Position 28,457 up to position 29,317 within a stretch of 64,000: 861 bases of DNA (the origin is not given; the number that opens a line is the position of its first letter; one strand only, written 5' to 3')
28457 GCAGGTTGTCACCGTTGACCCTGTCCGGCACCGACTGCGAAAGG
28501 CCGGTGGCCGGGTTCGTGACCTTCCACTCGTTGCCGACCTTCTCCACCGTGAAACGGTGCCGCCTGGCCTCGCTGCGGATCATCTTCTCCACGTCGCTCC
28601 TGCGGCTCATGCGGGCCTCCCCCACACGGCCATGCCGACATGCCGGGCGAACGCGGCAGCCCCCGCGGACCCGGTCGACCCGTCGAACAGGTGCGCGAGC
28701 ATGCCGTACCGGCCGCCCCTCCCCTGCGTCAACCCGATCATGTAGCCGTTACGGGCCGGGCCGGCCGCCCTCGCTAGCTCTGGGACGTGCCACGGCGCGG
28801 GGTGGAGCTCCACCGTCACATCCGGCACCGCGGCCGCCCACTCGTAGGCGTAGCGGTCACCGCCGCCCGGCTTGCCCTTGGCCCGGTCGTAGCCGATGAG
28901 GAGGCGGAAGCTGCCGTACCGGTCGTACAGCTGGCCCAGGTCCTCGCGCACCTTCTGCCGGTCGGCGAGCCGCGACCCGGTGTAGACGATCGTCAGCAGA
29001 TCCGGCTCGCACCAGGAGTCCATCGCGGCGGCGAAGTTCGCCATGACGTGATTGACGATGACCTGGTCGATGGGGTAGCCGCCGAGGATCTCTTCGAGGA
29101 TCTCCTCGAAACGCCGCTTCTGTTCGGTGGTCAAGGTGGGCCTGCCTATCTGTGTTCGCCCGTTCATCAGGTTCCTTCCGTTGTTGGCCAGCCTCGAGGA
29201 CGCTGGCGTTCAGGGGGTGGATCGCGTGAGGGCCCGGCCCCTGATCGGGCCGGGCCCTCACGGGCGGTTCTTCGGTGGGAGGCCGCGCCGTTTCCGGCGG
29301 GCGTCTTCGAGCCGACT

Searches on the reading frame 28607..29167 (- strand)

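Call 18: search_protein_families(library=phrogs, proteins=[window:28607-29167:-], max_evalue=0.00001)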
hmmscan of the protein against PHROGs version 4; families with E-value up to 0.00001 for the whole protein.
window:28607-29167:- (186 aa): 1 family
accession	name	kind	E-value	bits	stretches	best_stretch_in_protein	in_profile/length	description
phrog_16939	-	unknown function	5.8e-08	33.2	1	60-179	3-116/330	-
